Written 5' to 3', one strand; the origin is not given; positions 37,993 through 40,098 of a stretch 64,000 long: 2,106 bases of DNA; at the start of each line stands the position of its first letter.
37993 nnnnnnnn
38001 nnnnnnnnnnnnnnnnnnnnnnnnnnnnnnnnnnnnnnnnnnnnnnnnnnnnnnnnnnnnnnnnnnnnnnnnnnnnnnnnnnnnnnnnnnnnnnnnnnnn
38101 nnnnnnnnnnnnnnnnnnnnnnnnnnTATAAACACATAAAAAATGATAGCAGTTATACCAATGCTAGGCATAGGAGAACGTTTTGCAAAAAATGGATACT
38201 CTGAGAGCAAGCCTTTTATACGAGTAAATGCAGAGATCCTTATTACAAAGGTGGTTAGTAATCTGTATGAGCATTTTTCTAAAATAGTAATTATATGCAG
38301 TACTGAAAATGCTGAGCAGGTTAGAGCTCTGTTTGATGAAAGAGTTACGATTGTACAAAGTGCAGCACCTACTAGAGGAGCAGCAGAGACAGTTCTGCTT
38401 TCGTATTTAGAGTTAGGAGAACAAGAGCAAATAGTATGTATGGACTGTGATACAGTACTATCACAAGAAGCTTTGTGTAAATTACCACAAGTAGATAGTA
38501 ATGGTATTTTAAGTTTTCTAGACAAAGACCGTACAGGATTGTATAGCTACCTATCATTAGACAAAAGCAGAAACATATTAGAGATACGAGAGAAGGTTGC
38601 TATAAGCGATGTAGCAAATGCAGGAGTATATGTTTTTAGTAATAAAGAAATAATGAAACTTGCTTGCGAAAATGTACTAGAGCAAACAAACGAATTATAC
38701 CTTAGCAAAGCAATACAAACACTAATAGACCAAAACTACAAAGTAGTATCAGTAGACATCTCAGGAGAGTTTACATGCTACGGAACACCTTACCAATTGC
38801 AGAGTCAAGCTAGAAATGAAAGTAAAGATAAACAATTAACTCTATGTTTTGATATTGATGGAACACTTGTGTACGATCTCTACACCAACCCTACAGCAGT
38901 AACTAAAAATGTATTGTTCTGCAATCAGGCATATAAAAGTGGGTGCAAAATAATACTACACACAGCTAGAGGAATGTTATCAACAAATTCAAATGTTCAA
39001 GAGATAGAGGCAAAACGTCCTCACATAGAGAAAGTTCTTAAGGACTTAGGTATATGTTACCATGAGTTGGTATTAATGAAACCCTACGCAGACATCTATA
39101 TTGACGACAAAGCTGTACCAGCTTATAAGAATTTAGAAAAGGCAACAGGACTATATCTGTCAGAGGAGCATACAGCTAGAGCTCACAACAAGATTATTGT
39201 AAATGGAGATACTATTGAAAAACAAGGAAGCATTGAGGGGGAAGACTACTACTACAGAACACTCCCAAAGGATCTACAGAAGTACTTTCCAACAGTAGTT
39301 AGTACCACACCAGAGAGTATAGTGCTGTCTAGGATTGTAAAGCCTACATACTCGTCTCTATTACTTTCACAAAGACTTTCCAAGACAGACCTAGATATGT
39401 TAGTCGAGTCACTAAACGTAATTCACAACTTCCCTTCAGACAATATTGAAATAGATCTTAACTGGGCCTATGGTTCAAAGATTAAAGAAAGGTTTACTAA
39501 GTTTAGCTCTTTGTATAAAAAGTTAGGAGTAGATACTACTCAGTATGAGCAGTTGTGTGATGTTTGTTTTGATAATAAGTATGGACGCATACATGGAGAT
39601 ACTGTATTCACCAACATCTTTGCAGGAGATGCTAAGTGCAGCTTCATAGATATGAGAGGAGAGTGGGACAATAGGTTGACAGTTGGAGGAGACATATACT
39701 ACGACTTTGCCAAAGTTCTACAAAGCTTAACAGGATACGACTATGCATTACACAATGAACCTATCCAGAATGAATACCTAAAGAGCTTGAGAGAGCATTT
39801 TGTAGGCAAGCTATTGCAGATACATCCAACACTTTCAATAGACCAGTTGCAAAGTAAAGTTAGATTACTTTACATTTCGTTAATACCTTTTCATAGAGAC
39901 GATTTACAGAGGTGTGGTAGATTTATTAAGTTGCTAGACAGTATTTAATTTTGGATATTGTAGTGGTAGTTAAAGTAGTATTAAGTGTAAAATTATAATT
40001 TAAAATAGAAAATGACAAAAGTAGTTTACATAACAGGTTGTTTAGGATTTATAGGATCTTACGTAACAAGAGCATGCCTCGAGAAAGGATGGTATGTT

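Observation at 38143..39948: Single 601-aa polypeptide fusing nucleotidyltransferase, HAD phosphatase and APH/choline-kinase-fold kinase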

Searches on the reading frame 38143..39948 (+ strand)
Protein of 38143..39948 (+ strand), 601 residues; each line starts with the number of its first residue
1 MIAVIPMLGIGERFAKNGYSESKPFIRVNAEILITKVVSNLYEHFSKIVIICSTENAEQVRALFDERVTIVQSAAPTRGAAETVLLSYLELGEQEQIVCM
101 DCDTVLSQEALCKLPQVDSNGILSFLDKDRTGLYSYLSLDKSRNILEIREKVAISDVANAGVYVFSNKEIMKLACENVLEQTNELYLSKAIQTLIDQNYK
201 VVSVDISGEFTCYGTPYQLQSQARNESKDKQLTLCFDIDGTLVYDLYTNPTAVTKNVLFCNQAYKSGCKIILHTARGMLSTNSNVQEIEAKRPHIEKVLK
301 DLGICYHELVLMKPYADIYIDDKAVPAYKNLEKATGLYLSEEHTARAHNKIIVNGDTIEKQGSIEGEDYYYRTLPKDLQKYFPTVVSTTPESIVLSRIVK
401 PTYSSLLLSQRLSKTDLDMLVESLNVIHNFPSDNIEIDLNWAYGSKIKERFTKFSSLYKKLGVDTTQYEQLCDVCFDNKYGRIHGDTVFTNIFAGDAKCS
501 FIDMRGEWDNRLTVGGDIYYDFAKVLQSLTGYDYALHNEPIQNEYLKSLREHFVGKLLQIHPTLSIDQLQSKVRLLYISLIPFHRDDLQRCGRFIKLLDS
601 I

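Call 3: search_protein_families(library=pfam, proteins=[window:38143-39948:+], max_evalue=1)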
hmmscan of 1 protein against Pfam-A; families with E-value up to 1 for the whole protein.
window:38143-39948:+ (601 aa): 4 families
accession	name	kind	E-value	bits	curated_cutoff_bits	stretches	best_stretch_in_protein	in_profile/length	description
PF00483.29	NTP_transferase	-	1.1e-07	32.1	21.2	1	9-208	8-223/245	Nucleotidyl transferase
PF12804.13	NTP_transf_3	-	6.1e-07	30.2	27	1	10-111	8-103/160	MobA-like NTP transferase domain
PF08282.18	Hydrolase_3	-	0.00069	19.9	20.9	1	234-295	1-59/255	haloacid dehalogenase-like hydrolase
PF01128.25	IspD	-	0.00091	19.5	27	1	1-87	1-84/221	2-C-methyl-D-erythritol 4-phosphate cytidylyltransferase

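Call 4: search_protein_families(library=ncbifam, proteins=[window:38143-39948:+], max_evalue=1)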
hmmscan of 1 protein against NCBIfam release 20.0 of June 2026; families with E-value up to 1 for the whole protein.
window:38143-39948:+ (601 aa): 13 families
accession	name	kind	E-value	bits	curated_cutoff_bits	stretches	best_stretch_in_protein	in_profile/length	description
TIGR03992.1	Arch_glmU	subfamily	5.1e-16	58.5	292.1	1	1-224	1-225/393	bifunctional sugar-1-phosphate nucleotidylyltransferase/acetyltransferase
NF041173.1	Sug_nt_acttase_Thmprot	equivalog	2.3e-14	53.1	600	1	1-225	1-226/405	bifunctional sugar-1-phosphate nucleotidylyltransferase/acetyltransferase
TIGR01208.1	rmlA_long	equivalog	1.6e-09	37.1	320.25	1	3-219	2-227/353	glucose-1-phosphate thymidylyltransferase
TIGR01173.1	glmU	equivalog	3.8e-07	29.3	366.85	1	25-221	22-229/452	bifunctional UDP-N-acetylglucosamine diphosphorylase/glucosamine-1-phosphate N-acetyltransferase GlmU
TIGR01689.1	EcbF-BcbF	subfamily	1.6e-05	24.8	162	1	236-326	6-103/126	capsule biosynthesis phosphatase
NF041313.1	UDPGP_AglF_Halo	equivalog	3e-05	23.6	400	1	1-220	1-228/234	UTP--glucose-1-phosphate uridylyltransferase AglF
NF010932.0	PRK14352.1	equivalog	7e-05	21.7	611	1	53-248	59-267/488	bifunctional UDP-N-acetylglucosamine diphosphorylase/glucosamine-1-phosphate N-acetyltransferase GlmU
TIGR00099.1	Cof-subfamily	subfamily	0.0021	17.7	137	1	234-291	2-56/256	Cof-type HAD-IIB family hydrolase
TIGR01662.1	HAD-SF-IIIA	subfamily_domain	0.003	17.7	44.6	1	234-310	3-82/141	HAD-IIIA family hydrolase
TIGR01099.1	galU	equivalog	0.021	14.4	326.8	0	150-209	191-248/261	UTP--glucose-1-phosphate uridylyltransferase GalU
TIGR03310.1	matur_MocA_YgfJ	equivalog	0.071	13.1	186.45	1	23-89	17-85/188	molybdenum cofactor cytidylyltransferase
NF011056.0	PRK14489.1-1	equivalog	0.077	12.1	379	1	21-56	21-56/363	bifunctional molybdenum cofactor guanylyltransferase MobA/molybdopterin-guanine dinucleotide biosynthesis adaptor protein MobB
NF041488.1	caps_synth_Cps4B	equivalog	0.083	12.4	400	1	236-327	2-98/243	capsular polysaccharide biosynthesis protein Cps4B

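Call 7: search_protein_families(library=phrogs, proteins=[window:38143-39948:+], max_evalue=1)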
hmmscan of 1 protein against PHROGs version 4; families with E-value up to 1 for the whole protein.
window:38143-39948:+ (601 aa): 8 families
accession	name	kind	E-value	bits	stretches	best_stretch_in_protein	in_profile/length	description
phrog_3980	-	unknown function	1.8e-32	113.6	1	1-231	3-254/495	-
phrog_1238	-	moron, auxiliary metabolic gene and host takeover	6.1e-19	69.2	1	222-342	13-136/155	phosphoheptose isomerase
phrog_24015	-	unknown function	1.4e-15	58.3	1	343-597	211-494/507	-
phrog_21938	-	unknown function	7.6e-13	49.5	1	476-536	188-243/342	-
phrog_4098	-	unknown function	1.6e-10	41.1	1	467-554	360-446/559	-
phrog_415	-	other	0.0016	19.2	1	229-311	19-113/218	polynucleotide kinase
phrog_35611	-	unknown function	0.013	16.4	1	90-104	15-29/41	-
phrog_1244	-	unknown function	0.07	13.5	1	231-275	82-126/157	-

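Call 8: search_solved_structures(query=window:38143-39948:+, max_evalue=10, show_alignments=0)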
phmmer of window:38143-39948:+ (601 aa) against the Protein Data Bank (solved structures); distinct sequences matched with E-value up to 10: 6.
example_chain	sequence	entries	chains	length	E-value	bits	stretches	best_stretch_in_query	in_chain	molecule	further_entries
9iqw_A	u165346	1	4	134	7.5e-08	34.6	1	229-325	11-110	Capsule biosynthesis protein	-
4evw_A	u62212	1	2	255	7.6e-07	31.3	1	3-175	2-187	Nucleoside-diphosphate-sugar pyrophosphorylase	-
1xpj_A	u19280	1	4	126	0.003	19.4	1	234-335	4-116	hypothetical protein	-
3okr_A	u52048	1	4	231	0.36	12.6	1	2-111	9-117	2-C-methyl-D-erythritol 4-phosphate cytidylyltransferase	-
3q7u_A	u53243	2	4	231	0.36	12.6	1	2-111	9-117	2-C-methyl-D-erythritol 4-phosphate cytidyltransferase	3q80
2xwn_A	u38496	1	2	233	0.36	12.6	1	2-111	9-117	2-C-METHYL-D-ERYTHRITOL 4-PHOSPHATE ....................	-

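Call 9: find_homologous_proteins(query=window:38143-39948:+, max_evalue=0.001)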
Query window:38143-39948:+ (601 aa): 109 proteins with E <= 0.001 among 8000 candidates.
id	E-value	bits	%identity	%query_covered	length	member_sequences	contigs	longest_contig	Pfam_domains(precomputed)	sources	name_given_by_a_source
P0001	0.0e+0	1338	99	100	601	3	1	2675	PF00483.30,PF12804.14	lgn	-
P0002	0.0e+0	1216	88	100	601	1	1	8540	PF00483.30,PF12804.14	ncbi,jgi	jgi:NDP-sugar pyrophosphorylase family protein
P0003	0.0e+0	1207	88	100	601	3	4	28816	PF00483.30,PF12804.14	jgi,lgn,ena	-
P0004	0.0e+0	1205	88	100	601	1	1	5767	PF00483.30,PF12804.14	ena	-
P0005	0.0e+0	1203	88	99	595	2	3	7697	PF00483.30,PF12804.14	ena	-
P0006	0.0e+0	1188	86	99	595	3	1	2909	PF00483.30,PF08282.19,PF12804.14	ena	-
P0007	0.0e+0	1171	85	99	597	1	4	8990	PF00483.30,PF08282.19,PF12804.14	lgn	-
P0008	0.0e+0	1167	85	100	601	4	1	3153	PF00483.30,PF12804.14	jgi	-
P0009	1.2e-224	765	55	100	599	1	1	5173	PF00483.30,PF12804.14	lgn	-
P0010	5.6e-216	737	55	100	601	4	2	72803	PF00483.30,PF12804.14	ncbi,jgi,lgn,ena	jgi:dTDP-glucose pyrophosphorylase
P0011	6.6e-214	730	54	100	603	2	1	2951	PF00483.30,PF12804.14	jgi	-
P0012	5.9e-213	727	53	100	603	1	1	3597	PF00483.30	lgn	-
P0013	1.7e-210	719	54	100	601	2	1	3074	PF00483.30,PF12804.14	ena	-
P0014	7.9e-209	713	52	99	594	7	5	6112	PF00483.30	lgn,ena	-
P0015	3.8e-208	711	51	100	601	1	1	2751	PF00483.30,PF08282.19,PF12804.14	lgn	-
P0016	3.2e-207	708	51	100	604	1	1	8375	PF00483.30,PF12804.14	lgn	-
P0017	3.2e-205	701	53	100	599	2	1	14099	PF00483.30,PF12804.14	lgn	-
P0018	1.8e-204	699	51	99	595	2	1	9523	PF00483.30,PF12804.14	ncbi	-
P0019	2.0e-204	699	51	100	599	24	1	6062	PF00483.30,PF12804.14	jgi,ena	jgi:dTDP-glucose pyrophosphorylase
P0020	2.6e-204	698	51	100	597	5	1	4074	PF00483.30,PF12804.14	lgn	-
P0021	3.8e-204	698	52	100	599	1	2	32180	PF00483.30,PF12804.14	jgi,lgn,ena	jgi:dTDP-glucose pyrophosphorylase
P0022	6.0e-204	697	52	100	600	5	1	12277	PF00483.30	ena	-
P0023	2.5e-203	695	52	99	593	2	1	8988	PF00483.30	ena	-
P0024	1.0e-202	693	50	100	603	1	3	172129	PF00483.30,PF12804.14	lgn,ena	-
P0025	2.8e-202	691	51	100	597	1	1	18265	PF00483.30,PF12804.14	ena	-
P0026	3.4e-202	691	52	100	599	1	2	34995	PF00483.30,PF12804.14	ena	-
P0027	3.9e-202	691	52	100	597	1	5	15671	PF00483.30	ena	-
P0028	6.3e-202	690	52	100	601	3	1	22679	PF00483.30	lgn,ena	-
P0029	1.2e-201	689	51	100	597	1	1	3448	PF00483.30,PF12804.14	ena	-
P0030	1.8e-201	689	51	100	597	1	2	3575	PF00483.30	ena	-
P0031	1.9e-201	689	50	100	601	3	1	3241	PF00483.30,PF12804.14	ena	-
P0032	1.9e-201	689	52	100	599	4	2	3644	PF00483.30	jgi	jgi:hypothetical protein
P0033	2.1e-201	689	51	100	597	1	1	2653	PF00483.30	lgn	-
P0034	2.1e-201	689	51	100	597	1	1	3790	PF00483.30,PF12804.14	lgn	-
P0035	2.8e-201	688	51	100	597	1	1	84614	PF00483.30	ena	-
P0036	3.0e-201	688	51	100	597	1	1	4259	PF00483.30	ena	-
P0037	3.7e-201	688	51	100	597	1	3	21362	PF00483.30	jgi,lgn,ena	-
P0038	3.7e-201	688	51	100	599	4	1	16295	PF00483.30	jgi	-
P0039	4.2e-201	688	51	100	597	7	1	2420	PF00483.30,PF12804.14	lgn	-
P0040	4.8e-201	687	51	100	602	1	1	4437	PF00483.30,PF12804.14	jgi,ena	-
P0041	5.1e-201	687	51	100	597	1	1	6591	PF00483.30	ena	-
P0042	5.1e-201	687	51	100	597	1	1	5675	PF00483.30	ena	-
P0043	5.4e-201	687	51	100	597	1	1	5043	PF00483.30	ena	-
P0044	6.3e-201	687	51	100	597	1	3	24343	PF00483.30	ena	-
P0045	7.1e-201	687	51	100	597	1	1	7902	PF00483.30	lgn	-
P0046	7.1e-201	687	51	100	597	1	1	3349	PF00483.30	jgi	-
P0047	8.0e-201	687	51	100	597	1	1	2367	PF00483.30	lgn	-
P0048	8.4e-201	687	51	100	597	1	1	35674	PF00483.30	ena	-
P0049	8.6e-201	687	51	100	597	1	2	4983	PF00483.30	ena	-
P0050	1.1e-200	686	52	100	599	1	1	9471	PF00483.30,PF08282.19,PF12804.14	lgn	-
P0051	1.4e-200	686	50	99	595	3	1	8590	PF00483.30,PF12804.14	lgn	-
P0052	1.6e-200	686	51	100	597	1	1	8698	PF00483.30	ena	-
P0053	1.8e-200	685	51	100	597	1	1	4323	PF00483.30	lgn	-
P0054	2.2e-200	685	51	100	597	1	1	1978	PF00483.30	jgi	-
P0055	2.2e-200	685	51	100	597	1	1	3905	PF00483.30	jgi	-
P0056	3.0e-200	685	51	100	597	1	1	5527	PF00483.30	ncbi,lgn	-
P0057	1.3e-199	683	51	100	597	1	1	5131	PF00483.30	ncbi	-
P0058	1.3e-199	683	51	100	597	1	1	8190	PF00483.30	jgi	-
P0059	1.4e-199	683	51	100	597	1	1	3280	PF00483.30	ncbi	-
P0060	2.7e-199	682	52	100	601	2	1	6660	PF00483.30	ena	-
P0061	3.7e-198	678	51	100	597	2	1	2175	PF00483.30,PF12804.14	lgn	-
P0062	2.0e-197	675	51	100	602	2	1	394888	PF00483.30,PF08282.19,PF12804.14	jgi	jgi:dTDP-glucose pyrophosphorylase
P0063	1.3e-196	673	52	100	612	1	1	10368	PF00483.30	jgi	-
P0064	6.3e-196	670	50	100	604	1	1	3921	PF00483.30,PF12804.14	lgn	-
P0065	3.4e-194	665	48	100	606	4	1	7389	PF00483.30,PF12804.14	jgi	-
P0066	3.3e-190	652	50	100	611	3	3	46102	PF00483.30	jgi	jgi:dTDP-glucose pyrophosphorylase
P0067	7.3e-189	647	48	100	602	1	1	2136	PF00483.30,PF12804.14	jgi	jgi:choline kinase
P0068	5.1e-188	644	48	100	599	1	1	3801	PF00483.30,PF12804.14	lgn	-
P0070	1.0e-185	637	50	99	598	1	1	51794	PF00483.30,PF12804.14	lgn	-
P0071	1.2e-184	633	50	100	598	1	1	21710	PF00483.30,PF12804.14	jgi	-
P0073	1.2e-175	604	48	100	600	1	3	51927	PF00483.30,PF08282.19,PF12804.14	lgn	-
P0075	1.8e-175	603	47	100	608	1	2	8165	PF00483.30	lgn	-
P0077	3.0e-145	503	43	100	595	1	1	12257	PF00483.30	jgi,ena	-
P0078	5.3e-140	486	41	99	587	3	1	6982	PF00483.30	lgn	-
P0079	9.4e-136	472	41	100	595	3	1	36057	PF00483.30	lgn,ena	-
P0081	8.8e-135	469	41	99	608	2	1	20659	PF00483.30,PF12804.14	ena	-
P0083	1.5e-124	435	40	99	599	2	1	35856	PF00483.30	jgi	jgi:dTDP-glucose pyrophosphorylase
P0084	7.6e-122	426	51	63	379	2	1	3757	PF00483.30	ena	-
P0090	4.2e-81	291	33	98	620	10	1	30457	PF00483.30,PF12804.14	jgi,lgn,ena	jgi:capsule biosynthesis phosphatase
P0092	3.3e-68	249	34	92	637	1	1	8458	PF01636.30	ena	-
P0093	8.6e-65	238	32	89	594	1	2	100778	PF01636.30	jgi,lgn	jgi:hypothetical protein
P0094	7.6e-62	228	30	99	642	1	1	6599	PF00483.30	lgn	-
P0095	4.0e-61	225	30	99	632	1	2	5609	PF00483.30,PF12804.14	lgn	-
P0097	9.3e-50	188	29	99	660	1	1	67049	-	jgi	jgi:GTP:adenosylcobinamide-phosphate guanylyltransferase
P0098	1.0e-35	142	27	97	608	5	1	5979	PF00483.30,PF12804.14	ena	-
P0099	1.7e-24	105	27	58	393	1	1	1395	PF00483.30,PF12804.14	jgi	-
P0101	9.0e-20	89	27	38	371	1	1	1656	PF00483.30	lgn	-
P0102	1.0e-17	82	27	36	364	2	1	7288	PF00483.30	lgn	-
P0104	7.6e-15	73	25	38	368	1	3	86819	PF00483.30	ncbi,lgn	-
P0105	4.8e-13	67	25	50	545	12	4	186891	PF00483.30,PF01128.26,PF12804.14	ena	-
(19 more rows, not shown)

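Call 15: search_solved_structures(query=A1, max_evalue=1, show_alignments=0)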
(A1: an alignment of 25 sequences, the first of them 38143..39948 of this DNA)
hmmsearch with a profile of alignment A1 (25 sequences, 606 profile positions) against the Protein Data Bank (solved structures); distinct sequences matched with E-value up to 1: 104 (the best 60 are shown).
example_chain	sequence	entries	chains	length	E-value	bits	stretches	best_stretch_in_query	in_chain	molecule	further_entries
4evw_A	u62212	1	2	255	7.9e-29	104.1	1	3-226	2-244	Nucleoside-diphosphate-sugar pyrophosphorylase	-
1xpj_A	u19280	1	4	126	2.1e-19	73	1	234-329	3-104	hypothetical protein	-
5z09_A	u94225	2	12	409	8.1e-18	67.7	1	1-222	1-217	Dual sugar-1-phosphate nucleotidylyltransferase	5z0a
2ggo_A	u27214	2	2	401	2.8e-17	65.9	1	1-222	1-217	401aa long hypothetical glucose-1-phosphate thymidylyltransferase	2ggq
9iqw_A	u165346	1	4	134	1.1e-15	60.7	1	230-328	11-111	Capsule biosynthesis protein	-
9dqf_A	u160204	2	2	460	4e-14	55.5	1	3-216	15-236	Bifunctional protein GlmU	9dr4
2v0h_A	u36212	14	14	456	2.1e-11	46.5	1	3-247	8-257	BIFUNCTIONAL PROTEIN GLMU | GLUCOSAMINE-1-PHOSPHATE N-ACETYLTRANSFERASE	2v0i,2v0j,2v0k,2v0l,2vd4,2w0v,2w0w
3hl3_A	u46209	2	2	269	4.8e-11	45.3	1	1-223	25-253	Glucose-1-phosphate thymidylyltransferase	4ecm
5vmk_A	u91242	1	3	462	6e-10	41.7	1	2-229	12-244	Bifunctional protein GlmU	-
4aaw_A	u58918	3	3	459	3.5e-09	39.2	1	3-211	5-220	BIFUNCTIONAL PROTEIN GLMU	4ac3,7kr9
2qkx_A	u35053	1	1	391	8.2e-09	37.9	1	4-247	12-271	Bifunctional protein glmU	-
6jq8_A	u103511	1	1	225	9.5e-09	37.7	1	3-169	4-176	Putative 6-deoxy-D-mannoheptose pathway protein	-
1g95_A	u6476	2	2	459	1.2e-08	37.5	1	3-215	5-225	N-ACETYLGLUCOSAMINE-1-PHOSPHATE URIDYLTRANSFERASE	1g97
1hm0_A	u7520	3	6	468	1.2e-08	37.4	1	3-211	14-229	N-ACETYLGLUCOSAMINE 1-PHOSPHATE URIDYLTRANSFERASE | UDP-N-ACETYLGLUCOSAMINE-1-PHOSPHATE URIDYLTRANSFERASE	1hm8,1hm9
5xhw_A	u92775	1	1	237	1.5e-08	37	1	3-169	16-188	Putative 6-deoxy-D-mannoheptose pathway protein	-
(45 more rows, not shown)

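Call 26: search_dna_similar(query=window:38143-39948:+, collection=phages, mode=protein, max_rows=40, max_evalue=0.001)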
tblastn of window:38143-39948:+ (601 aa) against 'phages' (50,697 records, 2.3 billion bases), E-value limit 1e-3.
Records with a match: 360; places in all: 366; records where one place covers at least 80% of the query: 0.
Best place of each record, by identity: <60% 360.
By first word of the organism name: Escherichia 169; Synechococcus 39; Acinetobacter 26; Klebsiella 25; Shigella 15; Enterobacter 9; Serratia 9; Enterobacteria 8; Yersinia 6; Marine 5; and 23 more.
By host as written in the record: Escherichia coli 54; - 42; Synechococcus sp. 14; Escherichia coli O157:H7 13; Escherichia coli LF82 13; Acinetobacter baumannii 11; Klebsiella pneumoniae 11; Serratia sp. ATCC 39006 6; and 114 more.
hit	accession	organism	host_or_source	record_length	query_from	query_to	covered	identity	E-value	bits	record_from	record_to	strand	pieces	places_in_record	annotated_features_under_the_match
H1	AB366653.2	Ralstonia phage phiRSL1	-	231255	9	597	78%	24.2%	5e-9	123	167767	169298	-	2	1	nucleoside-diphosphate-sugar pyrophosphorylase-like protein | nucleotidyl transferase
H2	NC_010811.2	Ralstonia phage phiRSL1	-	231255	9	597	78%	24.2%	5e-9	123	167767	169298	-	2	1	nucleoside-diphosphate-sugar pyrophosphorylase-like protein | nucleotidyl transferase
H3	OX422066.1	Enterococcus phage Planchet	-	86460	232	587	59%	25.7%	6e-10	118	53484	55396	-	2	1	Glycosyltransferase | Polynucleotide kinase | dUTPase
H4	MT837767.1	Bacteriophage sp.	human fecal samples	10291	226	599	62%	23.7%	7e-15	84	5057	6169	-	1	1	record has no annotation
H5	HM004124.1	Acinetobacter phage Acj9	Acinetobacter johnsonii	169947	230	533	47%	30.9%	2e-6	106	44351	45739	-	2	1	conserved hypothetical phage protein (x2)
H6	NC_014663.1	Acinetobacter phage Acj9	Acinetobacter johnsonii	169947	230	533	47%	30.9%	2e-6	106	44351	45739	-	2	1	hypothetical protein | phosphoheptose isomerase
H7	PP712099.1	Pseudoalteromonas phage vB_Psh_XG4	Pseudoalteromonas shioyasakiensis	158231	218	593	41%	34.0%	9e-7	115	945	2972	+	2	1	record has no annotation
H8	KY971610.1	Pseudomonas phage PspYZU05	Pseudomonas sp.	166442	232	533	26%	44.3%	3e-10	119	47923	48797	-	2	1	hypothetical protein (x2)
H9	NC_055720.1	Pseudomonas phage PspYZU05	Pseudomonas sp.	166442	232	533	26%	44.3%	3e-10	119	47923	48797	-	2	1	hypothetical protein | phosphoheptose isomerase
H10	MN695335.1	Synechococcus phage B23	Synechoccus sp.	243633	1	219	36%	28.4%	4e-8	63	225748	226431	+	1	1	glucose-1-phosphate thymidylyltransferase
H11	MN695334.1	Synechococcus phage B3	Synechoccus sp.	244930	1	219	36%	28.4%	4e-8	63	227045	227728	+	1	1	glucose-1-phosphate thymidylyltransferase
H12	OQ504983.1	Synechococcus phage S-8S55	Parasynechococcus marenigrum WH 8102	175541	1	219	36%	27.9%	2e-8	64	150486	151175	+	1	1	HAD-superfamily hydrolase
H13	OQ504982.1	Synechococcus phage S-8S53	Parasynechococcus marenigrum WH 8102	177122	1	219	36%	27.9%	2e-8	64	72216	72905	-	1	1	nucleoside-diphosphate-sugar pyrophosphorylase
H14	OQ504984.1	Synechococcus phage S-8S56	Parasynechococcus marenigrum WH 8102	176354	1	219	36%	27.9%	2e-8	64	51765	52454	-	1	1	HAD-superfamily hydrolase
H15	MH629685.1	Synechococcus virus S-PRM1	Synechococcus sp. WH 7803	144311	1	219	36%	27.9%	2e-8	64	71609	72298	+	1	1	hypothetical protein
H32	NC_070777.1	Enterobacter phage vB_EhoM-IME523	Enterobacter hormaechei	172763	232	353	20%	36.7%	1e-7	61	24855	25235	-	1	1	phosphoheptose isomerase | thymidylate synthase | nucleotidyl transferase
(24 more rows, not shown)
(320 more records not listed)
